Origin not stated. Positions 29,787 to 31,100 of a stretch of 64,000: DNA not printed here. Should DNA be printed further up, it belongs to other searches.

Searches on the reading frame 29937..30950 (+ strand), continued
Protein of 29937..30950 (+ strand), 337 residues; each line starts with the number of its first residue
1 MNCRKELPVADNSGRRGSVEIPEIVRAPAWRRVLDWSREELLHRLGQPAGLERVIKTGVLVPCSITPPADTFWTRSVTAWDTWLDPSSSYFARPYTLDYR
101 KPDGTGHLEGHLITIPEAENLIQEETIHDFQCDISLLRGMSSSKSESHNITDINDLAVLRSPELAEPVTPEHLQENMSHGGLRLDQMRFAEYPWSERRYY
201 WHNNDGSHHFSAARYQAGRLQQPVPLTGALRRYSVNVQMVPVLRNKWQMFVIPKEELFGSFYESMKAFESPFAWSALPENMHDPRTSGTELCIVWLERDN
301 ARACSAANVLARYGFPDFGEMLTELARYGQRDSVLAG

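Call 68: get_annotated_region(hit=H91, flank=5000)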
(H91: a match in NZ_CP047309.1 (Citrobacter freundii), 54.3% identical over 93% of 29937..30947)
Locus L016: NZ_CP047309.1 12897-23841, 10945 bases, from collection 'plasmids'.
description: Citrobacter freundii strain L75 plasmid pCf76, complete sequence
organism: Citrobacter freundii (NCBI taxid 546)
taxonomy: Bacteria; Pseudomonadota; Gammaproteobacteria; Enterobacterales; Enterobacteriaceae; Citrobacter; Citrobacter freundii
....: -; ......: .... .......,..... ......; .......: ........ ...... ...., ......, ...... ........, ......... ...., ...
typing (MOB-suite, as given by PLSDB): conjugative; replicon IncFIC,IncFII; relaxase MOBF; mating-pair formation MPF_T
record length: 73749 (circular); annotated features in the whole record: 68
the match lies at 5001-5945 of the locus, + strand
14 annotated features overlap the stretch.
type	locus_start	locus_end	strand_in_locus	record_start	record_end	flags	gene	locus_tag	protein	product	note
CDS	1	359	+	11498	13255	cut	arsA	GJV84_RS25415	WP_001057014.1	arsenical pump-driving ATPase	GO:0071722 - detoxification of arsenic-containing substance [Evidence IEA]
predicted_resistance_gene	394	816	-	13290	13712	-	arsC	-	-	glutaredoxin-dependent arsenate reductase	predicted by amrfinderplus; class ARSENIC; identity 96.45%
predicted_resistance_gene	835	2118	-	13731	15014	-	arsB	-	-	arsenite efflux transporter membrane subunit ArsB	predicted by amrfinderplus; class ARSENIC; identity 98.13%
CDS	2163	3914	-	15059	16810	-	arsA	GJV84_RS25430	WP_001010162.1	arsenical pump-driving ATPase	GO:0071722 - detoxification of arsenic-containing substance [Evidence IEA]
CDS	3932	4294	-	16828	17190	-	arsD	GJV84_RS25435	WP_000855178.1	arsenite efflux transporter metallochaperone ArsD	-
predicted_resistance_gene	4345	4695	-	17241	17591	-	arsR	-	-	As(III)-sensing metalloregulatory transcriptional repressor ArsR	predicted by amrfinderplus; class ARSENIC; identity 95.73%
CDS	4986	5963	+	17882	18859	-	-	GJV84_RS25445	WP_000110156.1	DUF6685 family protein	-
CDS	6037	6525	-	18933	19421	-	-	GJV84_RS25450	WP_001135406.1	hypothetical protein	-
CDS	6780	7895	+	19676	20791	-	-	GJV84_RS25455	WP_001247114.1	DNA-binding protein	-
CDS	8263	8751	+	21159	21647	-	-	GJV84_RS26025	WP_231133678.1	3'-5' exonuclease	-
CDS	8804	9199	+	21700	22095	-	-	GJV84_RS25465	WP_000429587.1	hypothetical protein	-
CDS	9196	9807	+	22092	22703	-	-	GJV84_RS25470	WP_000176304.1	DUF2913 family protein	-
CDS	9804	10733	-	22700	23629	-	-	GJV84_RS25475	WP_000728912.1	Rpn family recombination-promoting nuclease/putative transposase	-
CDS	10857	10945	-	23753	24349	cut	-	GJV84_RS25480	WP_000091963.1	recombinase family protein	GO:0006310 - DNA recombination [Evidence IEA]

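Call 81: search_protein_families(library=pfam, alignment_id=A2, max_evalue=10)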
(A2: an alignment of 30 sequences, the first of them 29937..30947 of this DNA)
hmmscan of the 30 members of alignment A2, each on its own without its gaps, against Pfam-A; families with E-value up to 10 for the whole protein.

A. member 1, window:29937-30947:+ (337 aa): 1 family
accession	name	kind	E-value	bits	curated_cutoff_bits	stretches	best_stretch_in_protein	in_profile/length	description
PF20390.3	DUF6685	-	7.2e-53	179.9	24.6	1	128-327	2-199/207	Family of unknown function (DUF6685)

B. families by the number of members that match (of 30 scanned): 5 families
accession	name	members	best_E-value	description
PF20390.3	DUF6685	30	3.3e-68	Family of unknown function (DUF6685)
PF01939.22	NucS_C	2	0.0024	Endonuclease NucS C-terminal domain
PF13847.12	Methyltransf_31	1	0.077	Methyltransferase domain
PF03088.22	Str_synth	1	0.1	Strictosidine synthase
PF20469.4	OLD-like_TOPRIM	1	0.16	Overcoming lysogenization defect protein-like, TOPRIM domain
